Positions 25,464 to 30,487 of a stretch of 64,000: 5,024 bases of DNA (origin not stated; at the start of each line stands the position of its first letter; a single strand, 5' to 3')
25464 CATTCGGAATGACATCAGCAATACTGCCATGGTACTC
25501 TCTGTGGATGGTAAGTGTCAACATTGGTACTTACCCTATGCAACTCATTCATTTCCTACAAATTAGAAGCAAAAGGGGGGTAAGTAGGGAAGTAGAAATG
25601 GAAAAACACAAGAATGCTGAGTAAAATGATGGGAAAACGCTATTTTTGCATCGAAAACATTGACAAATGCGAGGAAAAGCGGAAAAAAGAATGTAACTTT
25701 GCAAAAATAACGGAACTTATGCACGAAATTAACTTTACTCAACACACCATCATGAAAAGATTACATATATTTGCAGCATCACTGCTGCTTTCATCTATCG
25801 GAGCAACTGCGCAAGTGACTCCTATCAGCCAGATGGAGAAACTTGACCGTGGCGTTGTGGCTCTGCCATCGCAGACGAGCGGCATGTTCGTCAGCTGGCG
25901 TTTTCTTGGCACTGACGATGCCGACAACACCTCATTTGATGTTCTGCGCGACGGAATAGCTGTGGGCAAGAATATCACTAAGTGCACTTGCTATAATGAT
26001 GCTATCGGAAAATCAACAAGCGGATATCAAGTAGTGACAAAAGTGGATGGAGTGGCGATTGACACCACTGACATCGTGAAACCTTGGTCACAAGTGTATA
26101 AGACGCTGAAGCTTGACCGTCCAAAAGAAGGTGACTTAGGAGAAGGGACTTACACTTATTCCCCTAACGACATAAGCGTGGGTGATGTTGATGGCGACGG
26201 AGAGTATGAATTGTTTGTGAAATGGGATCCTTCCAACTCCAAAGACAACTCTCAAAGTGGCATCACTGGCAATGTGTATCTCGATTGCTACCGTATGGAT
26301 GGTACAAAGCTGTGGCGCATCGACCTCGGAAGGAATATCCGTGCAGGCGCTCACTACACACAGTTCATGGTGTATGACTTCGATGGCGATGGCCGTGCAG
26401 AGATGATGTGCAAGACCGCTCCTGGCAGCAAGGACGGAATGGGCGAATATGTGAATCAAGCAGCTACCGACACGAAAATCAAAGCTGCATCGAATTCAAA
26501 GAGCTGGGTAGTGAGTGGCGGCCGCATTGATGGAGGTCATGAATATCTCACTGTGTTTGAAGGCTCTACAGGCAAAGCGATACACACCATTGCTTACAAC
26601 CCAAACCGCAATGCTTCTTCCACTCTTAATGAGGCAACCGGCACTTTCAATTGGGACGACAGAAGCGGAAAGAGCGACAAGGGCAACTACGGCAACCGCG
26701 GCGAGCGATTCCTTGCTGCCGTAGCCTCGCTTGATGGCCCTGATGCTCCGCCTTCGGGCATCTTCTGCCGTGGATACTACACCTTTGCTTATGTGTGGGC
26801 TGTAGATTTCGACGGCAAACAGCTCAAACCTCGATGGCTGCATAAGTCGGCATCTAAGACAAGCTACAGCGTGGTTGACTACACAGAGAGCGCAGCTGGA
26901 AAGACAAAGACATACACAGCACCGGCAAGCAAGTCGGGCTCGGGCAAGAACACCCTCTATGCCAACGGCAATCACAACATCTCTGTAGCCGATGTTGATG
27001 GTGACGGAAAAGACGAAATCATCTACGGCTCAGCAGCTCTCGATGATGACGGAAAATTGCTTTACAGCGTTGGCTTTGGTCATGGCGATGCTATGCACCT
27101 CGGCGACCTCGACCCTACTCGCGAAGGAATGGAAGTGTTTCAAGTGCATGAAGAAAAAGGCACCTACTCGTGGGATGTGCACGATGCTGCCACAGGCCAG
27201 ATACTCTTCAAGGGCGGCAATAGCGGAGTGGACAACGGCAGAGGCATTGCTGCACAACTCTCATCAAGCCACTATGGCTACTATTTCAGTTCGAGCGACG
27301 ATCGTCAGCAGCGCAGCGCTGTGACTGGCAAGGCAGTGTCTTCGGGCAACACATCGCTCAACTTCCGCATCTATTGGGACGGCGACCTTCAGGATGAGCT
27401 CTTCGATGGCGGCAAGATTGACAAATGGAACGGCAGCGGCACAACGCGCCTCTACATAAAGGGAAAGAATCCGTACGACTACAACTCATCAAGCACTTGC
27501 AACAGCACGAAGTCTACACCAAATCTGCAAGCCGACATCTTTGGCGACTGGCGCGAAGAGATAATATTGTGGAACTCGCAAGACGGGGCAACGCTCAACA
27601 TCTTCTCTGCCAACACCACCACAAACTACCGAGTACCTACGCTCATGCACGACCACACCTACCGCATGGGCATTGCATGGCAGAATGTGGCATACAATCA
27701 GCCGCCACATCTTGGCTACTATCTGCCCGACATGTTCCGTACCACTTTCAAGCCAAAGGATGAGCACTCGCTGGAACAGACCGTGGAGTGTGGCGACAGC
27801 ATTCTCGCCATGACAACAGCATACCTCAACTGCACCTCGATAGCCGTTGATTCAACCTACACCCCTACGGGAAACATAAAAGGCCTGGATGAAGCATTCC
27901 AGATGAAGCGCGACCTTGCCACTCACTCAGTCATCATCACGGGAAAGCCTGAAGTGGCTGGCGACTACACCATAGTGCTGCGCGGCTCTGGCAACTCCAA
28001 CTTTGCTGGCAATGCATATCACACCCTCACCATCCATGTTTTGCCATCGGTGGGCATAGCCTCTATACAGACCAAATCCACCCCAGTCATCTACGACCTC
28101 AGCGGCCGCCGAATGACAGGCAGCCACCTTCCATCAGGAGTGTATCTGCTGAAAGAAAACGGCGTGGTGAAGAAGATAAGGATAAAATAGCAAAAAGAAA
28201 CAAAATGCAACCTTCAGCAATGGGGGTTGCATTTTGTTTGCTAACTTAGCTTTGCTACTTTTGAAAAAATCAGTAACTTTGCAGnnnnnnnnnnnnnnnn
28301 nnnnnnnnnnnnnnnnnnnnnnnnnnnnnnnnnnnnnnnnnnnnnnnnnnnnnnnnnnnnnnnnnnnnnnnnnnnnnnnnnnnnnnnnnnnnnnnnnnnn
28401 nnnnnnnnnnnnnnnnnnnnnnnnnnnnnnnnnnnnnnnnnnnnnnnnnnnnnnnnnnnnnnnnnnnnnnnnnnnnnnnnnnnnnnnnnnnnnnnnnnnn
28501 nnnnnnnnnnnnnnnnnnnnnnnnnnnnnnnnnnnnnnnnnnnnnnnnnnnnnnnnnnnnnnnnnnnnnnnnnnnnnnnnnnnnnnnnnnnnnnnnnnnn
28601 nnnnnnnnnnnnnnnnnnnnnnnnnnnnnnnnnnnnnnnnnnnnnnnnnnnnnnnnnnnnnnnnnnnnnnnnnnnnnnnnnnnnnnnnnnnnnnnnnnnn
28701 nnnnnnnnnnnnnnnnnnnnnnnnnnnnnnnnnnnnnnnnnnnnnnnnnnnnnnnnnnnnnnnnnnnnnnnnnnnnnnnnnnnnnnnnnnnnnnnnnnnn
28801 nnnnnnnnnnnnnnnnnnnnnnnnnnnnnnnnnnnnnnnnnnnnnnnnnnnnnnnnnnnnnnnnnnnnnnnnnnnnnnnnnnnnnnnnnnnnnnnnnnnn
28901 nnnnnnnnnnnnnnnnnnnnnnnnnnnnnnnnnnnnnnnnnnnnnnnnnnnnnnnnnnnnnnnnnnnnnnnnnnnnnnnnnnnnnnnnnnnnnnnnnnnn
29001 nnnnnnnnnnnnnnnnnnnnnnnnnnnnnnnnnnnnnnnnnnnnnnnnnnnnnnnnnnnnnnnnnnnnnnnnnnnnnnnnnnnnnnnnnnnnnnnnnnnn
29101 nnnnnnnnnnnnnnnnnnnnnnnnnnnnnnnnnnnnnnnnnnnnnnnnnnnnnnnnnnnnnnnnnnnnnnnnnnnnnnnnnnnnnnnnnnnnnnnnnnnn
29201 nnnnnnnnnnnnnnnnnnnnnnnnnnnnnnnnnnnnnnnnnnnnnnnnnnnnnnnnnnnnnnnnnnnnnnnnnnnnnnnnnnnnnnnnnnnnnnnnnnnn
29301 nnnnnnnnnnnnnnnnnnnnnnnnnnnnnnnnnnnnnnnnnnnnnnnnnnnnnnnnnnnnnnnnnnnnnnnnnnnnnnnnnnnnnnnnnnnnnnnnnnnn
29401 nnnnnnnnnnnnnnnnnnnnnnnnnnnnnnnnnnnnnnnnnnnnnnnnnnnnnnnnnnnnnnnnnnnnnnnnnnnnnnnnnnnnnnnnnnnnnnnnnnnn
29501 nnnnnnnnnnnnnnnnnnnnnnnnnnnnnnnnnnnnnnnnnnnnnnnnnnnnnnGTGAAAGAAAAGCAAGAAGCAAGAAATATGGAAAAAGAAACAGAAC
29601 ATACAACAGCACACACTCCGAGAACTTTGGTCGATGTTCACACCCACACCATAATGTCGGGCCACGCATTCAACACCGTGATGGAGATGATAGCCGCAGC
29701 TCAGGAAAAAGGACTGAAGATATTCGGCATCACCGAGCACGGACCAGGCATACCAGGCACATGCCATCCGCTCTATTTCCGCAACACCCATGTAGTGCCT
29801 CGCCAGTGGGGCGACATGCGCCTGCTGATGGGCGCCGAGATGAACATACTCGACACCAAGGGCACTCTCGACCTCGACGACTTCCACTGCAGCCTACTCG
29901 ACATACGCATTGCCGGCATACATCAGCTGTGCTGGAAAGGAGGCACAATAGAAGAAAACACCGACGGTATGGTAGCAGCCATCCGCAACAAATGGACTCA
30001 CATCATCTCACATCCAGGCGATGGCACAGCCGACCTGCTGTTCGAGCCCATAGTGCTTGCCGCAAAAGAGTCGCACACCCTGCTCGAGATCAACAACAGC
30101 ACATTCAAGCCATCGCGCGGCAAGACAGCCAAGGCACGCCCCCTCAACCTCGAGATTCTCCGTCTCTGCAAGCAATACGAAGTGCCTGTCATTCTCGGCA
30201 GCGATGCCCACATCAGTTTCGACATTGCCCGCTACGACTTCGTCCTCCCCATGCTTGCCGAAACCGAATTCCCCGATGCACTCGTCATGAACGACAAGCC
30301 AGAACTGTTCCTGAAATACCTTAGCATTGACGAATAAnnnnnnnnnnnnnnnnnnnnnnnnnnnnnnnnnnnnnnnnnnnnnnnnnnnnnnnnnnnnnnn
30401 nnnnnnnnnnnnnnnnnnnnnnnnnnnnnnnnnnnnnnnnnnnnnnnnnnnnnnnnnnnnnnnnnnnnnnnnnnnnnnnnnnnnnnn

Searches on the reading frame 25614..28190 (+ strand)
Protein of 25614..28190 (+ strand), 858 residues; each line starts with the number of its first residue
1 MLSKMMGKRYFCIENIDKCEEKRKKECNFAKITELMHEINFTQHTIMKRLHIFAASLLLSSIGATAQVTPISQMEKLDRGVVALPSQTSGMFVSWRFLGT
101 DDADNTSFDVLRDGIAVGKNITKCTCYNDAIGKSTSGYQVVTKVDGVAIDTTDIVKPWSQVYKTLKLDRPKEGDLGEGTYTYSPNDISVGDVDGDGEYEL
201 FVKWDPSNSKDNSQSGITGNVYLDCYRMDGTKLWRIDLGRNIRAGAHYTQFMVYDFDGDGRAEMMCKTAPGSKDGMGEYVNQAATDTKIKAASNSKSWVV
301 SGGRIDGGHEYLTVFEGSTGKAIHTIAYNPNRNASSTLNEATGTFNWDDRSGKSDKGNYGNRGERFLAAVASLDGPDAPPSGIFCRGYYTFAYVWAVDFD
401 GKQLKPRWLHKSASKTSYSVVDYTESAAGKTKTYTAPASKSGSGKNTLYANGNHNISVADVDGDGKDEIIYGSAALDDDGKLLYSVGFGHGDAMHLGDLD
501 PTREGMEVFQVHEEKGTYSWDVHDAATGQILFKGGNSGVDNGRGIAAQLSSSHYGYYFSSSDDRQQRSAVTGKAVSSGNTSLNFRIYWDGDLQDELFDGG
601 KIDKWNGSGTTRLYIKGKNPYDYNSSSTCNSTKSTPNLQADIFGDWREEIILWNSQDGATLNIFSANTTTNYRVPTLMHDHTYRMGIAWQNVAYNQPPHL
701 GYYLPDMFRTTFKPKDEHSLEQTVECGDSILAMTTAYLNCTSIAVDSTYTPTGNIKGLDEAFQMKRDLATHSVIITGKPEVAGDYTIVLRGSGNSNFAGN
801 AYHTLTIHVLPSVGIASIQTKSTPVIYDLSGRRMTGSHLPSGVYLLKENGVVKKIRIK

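Call 9: search_protein_families(library=pfam, proteins=[window:25614-28190:+], max_evalue=0.01)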
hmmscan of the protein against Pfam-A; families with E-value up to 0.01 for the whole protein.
window:25614-28190:+ (858 aa): 5 families
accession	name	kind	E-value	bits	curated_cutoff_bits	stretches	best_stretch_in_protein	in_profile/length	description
PF21348.3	RGL11_C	-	3.8e-171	570.6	27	2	443-711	225-487/490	Rhamnogalacturonan lyase family 11, C-terminal domain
PF18370.7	RGI_lyase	-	1.3e-23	83.5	27.8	1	73-158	2-86/86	Rhamnogalacturonan I lyases beta-sheet domain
PF13517.12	FG-GAP_3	-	4.5e-09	37.2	26.9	0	444-470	39-60/61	FG-GAP-like repeat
PF01839.29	FG-GAP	-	5.1e-09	36.3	22.1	1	455-476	4-25/37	FG-GAP repeat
PF25292.1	Beta-prop_CGLA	-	5.6e-05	23.2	26.8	0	445-483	23-66/316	Lambda-carrageenase beta-propeller domain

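Call 42: find_homologous_proteins(query=window:25614-28190:+, max_evalue=1e-150)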
Query window:25614-28190:+ (858 aa): 4092 proteins with E <= 1e-150 among 8000 candidates; the best 120 are listed.
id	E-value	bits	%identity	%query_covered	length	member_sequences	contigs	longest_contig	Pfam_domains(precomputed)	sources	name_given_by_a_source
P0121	0.0e+0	1988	100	100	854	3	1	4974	PF01839.30,PF21348.4,PF13517.13,PF18370.8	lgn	-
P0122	0.0e+0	1390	76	91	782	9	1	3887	PF01839.30,PF21348.4,PF13517.13,PF18370.8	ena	-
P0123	0.0e+0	1370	72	93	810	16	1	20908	PF01839.30,PF21348.4,PF13517.13,PF18370.8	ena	-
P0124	0.0e+0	1367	73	94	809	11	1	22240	PF01839.30,PF21348.4,PF13517.13,PF18370.8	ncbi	-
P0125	0.0e+0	1367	73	94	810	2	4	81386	PF01839.30,PF21348.4,PF13517.13,PF18370.8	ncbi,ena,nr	ncbi:MAG: rhamnogalacturonan lyase [Bacteroidaceae bacterium]|nr:rhamnogalacturonan lyase [Bacteroid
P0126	0.0e+0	1338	71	94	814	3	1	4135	PF01839.30,PF21348.4,PF25292.1,PF13517.13,PF18370.8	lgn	-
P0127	0.0e+0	1234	65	95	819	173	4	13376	PF01839.30,PF21348.4,PF18370.8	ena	-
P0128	0.0e+0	1219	78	77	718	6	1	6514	PF01839.30,PF21348.4,PF13517.13,PF18370.8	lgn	-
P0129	0.0e+0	1154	64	91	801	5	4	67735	PF01839.30,PF21348.4,PF13517.13,PF18370.8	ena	-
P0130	0.0e+0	1138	62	95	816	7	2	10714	PF01839.30,PF21348.4,PF18370.8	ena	-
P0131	0.0e+0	1132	63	94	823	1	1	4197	PF01839.30,PF21348.4,PF13517.13,PF18370.8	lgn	-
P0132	0.0e+0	1131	62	95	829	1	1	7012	PF01839.30,PF21348.4,PF13517.13,PF18370.8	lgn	-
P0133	0.0e+0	1127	61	94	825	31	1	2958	PF01839.30,PF21348.4,PF13517.13,PF18370.8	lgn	-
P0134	0.0e+0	1126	61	94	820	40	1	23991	PF01839.30,PF21348.4,PF13517.13,PF18370.8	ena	-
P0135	0.0e+0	1126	62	94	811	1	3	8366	PF01839.30,PF21348.4,PF13517.13,PF18370.8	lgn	-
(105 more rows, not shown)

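Call 43: find_encoding_contigs(protein=P0121, flank=10000, max_places=10)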
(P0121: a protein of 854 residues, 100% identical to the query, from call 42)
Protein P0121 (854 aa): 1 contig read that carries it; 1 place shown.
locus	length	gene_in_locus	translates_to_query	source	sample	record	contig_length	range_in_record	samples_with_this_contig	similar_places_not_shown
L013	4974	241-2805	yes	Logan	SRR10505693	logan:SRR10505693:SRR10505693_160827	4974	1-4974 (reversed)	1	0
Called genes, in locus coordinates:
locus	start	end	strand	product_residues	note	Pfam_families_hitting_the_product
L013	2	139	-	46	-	?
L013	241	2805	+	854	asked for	PF18370:RGI_lyase, PF21348:RGL11_C, PF01839:FG-GAP (faint), PF13517:FG-GAP_3 (faint), PF21348:RGL11_C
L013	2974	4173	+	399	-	PF00890:FAD_binding_2 (weak), PF01266:DAO (faint), PF01494:FAD_binding_3, PF07992:Pyr_redox_2 (weak)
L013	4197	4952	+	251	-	PF02811:PHP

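Call 45: find_encoding_contigs(protein=P0244, flank=10000, max_places=10)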
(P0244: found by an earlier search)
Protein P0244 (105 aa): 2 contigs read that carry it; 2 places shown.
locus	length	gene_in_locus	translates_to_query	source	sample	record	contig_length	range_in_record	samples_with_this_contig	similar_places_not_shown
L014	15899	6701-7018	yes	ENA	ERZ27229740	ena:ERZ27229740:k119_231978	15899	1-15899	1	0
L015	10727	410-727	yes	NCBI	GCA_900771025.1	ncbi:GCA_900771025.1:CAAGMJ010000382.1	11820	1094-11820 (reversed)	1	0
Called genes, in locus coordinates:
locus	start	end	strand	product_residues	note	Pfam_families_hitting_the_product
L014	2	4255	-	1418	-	?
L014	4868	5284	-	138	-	PF13366:PDDEXK_3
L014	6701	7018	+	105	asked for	PF05015:HigB-like_toxin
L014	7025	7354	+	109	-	PF01381:HTH_3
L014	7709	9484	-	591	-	-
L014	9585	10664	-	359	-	-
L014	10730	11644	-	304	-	-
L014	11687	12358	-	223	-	PF22043:DUF6935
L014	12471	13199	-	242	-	-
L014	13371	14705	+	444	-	PF01209:Ubie_methyltran, PF13489:Methyltransf_23, PF13847:Methyltransf_31, PF08241:Methyltransf_11, PF08242:Methyltransf_12, PF13649:Methyltransf_25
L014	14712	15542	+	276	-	PF04294:VanW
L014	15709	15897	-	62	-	?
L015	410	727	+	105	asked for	PF05015:HigB-like_toxin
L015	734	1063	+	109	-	PF01381:HTH_3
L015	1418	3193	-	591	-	-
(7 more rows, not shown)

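Call 56: search_protein_families(library=pfam, proteins=[L014:4868-5284:-], max_evalue=0.001)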
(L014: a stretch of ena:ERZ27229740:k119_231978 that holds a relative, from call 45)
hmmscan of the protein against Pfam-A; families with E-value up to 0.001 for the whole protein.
L014:4868-5284:- (138 aa): 1 family
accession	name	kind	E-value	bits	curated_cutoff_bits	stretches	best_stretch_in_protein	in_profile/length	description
PF13366.12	PDDEXK_3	-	6.8e-40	136.5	22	1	18-133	2-116/117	PD-(D/E)XK nuclease superfamily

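Call 77: search_protein_families(library=pfam, proteins=[L014:2-4255:-], max_evalue=0.0001)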
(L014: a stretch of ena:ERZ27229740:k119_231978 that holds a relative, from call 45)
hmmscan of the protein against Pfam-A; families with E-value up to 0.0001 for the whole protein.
L014:2-4255:- (1418 aa): 2 families
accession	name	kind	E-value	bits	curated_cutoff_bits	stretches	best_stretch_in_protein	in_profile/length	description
PF00326.27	Peptidase_S9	-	6.9e-08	32.7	22.6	1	738-801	31-98/213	Prolyl oligopeptidase family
PF00756.26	Esterase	-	2.1e-06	28.1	22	1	672-817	7-166/251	Putative esterase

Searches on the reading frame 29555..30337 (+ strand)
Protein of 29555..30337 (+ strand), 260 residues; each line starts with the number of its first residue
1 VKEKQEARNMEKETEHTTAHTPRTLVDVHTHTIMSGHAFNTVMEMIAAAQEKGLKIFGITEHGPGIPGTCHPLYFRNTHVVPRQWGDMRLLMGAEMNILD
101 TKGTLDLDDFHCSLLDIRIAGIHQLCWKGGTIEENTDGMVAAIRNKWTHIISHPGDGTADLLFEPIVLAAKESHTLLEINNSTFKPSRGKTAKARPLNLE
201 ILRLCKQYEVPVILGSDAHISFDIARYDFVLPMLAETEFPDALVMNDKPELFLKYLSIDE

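Call 9: search_protein_families(library=pfam, proteins=[window:29555-30337:+], max_evalue=0.01)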
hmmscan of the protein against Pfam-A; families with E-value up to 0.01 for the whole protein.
window:29555-30337:+ (260 aa): 2 families
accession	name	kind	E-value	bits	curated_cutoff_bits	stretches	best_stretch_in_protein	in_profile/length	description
PF02811.25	PHP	-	1.9e-08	35.3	26.4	1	27-125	1-88/164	PHP domain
PF13263.12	PHP_C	-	0.0012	18.7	21.3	1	198-227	4-33/56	PHP-associated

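Call 23: find_encoding_contigs(protein=window:29555-30337:+, flank=10000, max_places=10)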
Protein window:29555-30337:+ (260 aa): no gene with exactly this product is on record in the collection.

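Call 29: find_homologous_proteins(query=window:29555-30337:+, max_evalue=1e-60)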
Query window:29555-30337:+ (260 aa): 3018 proteins with E <= 1e-60 among 3783 candidates; the best 120 are listed.
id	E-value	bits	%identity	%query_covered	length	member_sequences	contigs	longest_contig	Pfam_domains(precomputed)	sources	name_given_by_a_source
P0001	3.0e-145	500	89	92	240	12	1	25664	PF02811.27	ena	-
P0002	1.6e-144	498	89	91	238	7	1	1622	PF02811.27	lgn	-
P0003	5.4e-141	486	87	91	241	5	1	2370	PF02811.27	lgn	-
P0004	2.9e-134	464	85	90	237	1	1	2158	PF02811.27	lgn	-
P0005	8.6e-128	443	81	91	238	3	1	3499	PF02811.27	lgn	-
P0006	1.3e-124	433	79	91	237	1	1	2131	PF02811.27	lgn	-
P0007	4.7e-124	431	79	91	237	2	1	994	PF02811.27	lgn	-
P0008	7.6e-124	430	79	91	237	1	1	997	PF02811.27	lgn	-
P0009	2.4e-123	428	78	91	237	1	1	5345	PF02811.27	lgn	-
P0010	6.4e-123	427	78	91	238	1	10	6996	PF02811.27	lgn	-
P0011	7.6e-122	424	77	91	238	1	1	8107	PF02811.27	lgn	-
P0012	8.3e-122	423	75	91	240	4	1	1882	PF02811.27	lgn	-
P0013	2.4e-120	419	74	91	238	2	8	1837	PF02811.27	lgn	-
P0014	1.0e-119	417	75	91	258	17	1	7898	PF02811.27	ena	-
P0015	9.8e-119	413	74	89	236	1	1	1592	PF02811.27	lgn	-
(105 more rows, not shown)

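Call 30: find_encoding_contigs(protein=P0001, flank=6000, max_places=6)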
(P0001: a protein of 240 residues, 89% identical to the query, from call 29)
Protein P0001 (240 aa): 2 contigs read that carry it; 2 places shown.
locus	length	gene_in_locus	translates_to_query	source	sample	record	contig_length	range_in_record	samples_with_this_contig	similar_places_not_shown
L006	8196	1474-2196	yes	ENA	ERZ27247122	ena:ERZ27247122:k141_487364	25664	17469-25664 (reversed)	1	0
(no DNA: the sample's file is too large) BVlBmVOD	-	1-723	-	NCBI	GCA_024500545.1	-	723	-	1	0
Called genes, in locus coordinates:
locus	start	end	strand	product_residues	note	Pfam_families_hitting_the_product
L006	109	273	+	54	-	-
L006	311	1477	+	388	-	PF01494:FAD_binding_3, PF07992:Pyr_redox_2 (weak)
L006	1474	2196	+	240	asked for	PF02811:PHP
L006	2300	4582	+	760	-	PF13290:CHB_HEX_C_1, PF13287:Fn3_assoc (weak), PF08757:CotH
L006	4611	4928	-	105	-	-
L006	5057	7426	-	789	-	PF13148:DUF3987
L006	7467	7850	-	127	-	-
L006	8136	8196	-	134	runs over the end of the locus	-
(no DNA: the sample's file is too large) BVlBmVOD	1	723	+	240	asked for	PF02811:PHP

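Call 59: list_cluster_members(proteins=[P0001, P0002, P0003, window:29582-30337:+])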
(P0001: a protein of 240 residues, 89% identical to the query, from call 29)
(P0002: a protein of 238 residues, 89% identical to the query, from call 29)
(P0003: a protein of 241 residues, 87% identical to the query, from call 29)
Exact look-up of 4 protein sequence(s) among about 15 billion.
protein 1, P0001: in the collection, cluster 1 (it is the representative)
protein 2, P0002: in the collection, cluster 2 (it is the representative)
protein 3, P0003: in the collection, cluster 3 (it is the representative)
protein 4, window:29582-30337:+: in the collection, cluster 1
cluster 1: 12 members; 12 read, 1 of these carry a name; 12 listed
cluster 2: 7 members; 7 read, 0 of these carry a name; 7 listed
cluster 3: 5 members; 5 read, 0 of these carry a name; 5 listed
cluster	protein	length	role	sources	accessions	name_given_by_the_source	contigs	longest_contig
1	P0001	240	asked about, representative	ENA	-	-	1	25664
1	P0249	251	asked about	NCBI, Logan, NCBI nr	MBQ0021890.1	MAG: phosphatase [Prevotellaceae bacterium] | phosphatase [Candidatus Minthosoma caballi]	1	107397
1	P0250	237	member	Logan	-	-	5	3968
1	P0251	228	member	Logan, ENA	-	-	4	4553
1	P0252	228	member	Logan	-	-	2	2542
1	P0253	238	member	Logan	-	-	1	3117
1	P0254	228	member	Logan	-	-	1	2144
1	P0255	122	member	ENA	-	-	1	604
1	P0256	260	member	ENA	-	-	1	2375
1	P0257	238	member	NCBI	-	-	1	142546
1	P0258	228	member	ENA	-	-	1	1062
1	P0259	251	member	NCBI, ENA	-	-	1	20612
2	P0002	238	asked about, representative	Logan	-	-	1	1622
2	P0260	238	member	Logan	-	-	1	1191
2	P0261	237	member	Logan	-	-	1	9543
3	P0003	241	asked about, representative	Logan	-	-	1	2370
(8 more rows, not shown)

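Call 60: find_encoding_contigs(protein=P0259, flank=6000, max_places=6)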
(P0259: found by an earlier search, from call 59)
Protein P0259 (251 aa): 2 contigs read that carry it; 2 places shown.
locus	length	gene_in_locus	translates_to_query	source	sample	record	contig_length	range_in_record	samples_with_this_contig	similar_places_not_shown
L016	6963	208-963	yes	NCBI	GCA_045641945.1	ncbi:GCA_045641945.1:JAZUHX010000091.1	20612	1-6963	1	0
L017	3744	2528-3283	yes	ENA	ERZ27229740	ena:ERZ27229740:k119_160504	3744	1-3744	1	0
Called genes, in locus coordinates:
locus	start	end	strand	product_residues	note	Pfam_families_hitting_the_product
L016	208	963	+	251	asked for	PF02811:PHP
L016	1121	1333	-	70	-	-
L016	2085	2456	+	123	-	-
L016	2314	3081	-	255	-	-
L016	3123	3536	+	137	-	-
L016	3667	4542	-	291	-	PF00657:Lipase_GDSL, PF13472:Lipase_GDSL_2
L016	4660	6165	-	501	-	PF13472:Lipase_GDSL_2 (weak)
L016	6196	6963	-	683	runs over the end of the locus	PF07697:7TMR-HDED, PF07698:7TM-7TMR_HD, PF01966:HD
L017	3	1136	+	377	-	?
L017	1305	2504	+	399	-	PF00890:FAD_binding_2 (weak), PF01266:DAO (faint), PF01494:FAD_binding_3, PF07992:Pyr_redox_2 (weak)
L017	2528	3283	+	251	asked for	PF02811:PHP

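Call 61: find_encoding_contigs(protein=P0257, flank=6000, max_places=6)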
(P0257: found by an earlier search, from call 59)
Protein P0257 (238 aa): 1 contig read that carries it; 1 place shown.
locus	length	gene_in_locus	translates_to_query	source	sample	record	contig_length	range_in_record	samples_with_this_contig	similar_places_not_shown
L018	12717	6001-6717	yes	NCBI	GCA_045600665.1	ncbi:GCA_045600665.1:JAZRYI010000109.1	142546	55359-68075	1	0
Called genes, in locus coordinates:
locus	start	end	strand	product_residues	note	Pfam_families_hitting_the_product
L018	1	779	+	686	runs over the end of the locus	PF07697:7TMR-HDED, PF07698:7TM-7TMR_HD, PF01966:HD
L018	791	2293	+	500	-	PF13472:Lipase_GDSL_2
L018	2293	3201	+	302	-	PF00657:Lipase_GDSL, PF13472:Lipase_GDSL_2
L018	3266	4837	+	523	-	PF03062:MBOAT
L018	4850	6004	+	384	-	PF00890:FAD_binding_2 (faint), PF01266:DAO (faint), PF01494:FAD_binding_3, PF07992:Pyr_redox_2 (faint), PF22578:GGR_cat (faint)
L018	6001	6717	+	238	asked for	PF02811:PHP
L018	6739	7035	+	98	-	PF14898:DUF4491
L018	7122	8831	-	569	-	PF02771:Acyl-CoA_dh_N, PF02770:Acyl-CoA_dh_M, PF00441:Acyl-CoA_dh_1, PF08028:Acyl-CoA_dh_2, PF00441:Acyl-CoA_dh_1, PF12186:AcylCoA_dehyd_C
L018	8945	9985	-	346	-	PF01012:ETF, PF00766:ETF_alpha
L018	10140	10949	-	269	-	PF01012:ETF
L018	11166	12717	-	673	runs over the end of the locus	PF17764:PriA_3primeBD, PF00270:DEAD, PF04851:ResIII, PF22590:Cas3-like_C_2 (faint), PF18319:Zn_ribbon_PriA, PF00271:Helicase_C, PF18074:PriA_C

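Call 65: find_encoding_contigs(protein=P0251, flank=6000, max_places=6)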
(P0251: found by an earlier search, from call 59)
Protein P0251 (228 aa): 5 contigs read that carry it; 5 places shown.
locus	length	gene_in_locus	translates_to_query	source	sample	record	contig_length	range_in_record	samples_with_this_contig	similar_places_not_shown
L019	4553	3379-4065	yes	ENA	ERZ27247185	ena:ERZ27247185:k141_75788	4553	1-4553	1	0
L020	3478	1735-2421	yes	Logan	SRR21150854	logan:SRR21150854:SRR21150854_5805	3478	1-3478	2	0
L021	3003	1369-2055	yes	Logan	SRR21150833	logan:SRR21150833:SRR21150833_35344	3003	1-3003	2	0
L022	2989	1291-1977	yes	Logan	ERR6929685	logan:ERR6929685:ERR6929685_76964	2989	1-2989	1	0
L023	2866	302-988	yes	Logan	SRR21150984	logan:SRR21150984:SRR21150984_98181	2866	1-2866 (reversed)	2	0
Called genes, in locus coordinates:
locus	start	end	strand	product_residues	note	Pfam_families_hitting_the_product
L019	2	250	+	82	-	?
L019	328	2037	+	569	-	PF02771:Acyl-CoA_dh_N, PF02770:Acyl-CoA_dh_M, PF00441:Acyl-CoA_dh_1, PF08028:Acyl-CoA_dh_2, PF00441:Acyl-CoA_dh_1, PF12186:AcylCoA_dehyd_C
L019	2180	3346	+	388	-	PF01494:FAD_binding_3, PF07992:Pyr_redox_2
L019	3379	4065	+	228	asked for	-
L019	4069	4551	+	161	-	?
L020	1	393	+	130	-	?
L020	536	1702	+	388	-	PF01494:FAD_binding_3, PF07992:Pyr_redox_2 (weak)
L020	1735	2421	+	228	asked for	-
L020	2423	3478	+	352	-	?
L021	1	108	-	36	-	?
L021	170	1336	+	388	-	PF01494:FAD_binding_3, PF07992:Pyr_redox_2 (weak)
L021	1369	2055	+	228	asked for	-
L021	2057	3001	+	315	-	?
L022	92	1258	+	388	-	PF01494:FAD_binding_3, PF07992:Pyr_redox_2 (weak)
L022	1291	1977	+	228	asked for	-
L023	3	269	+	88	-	?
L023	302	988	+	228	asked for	-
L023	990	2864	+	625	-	?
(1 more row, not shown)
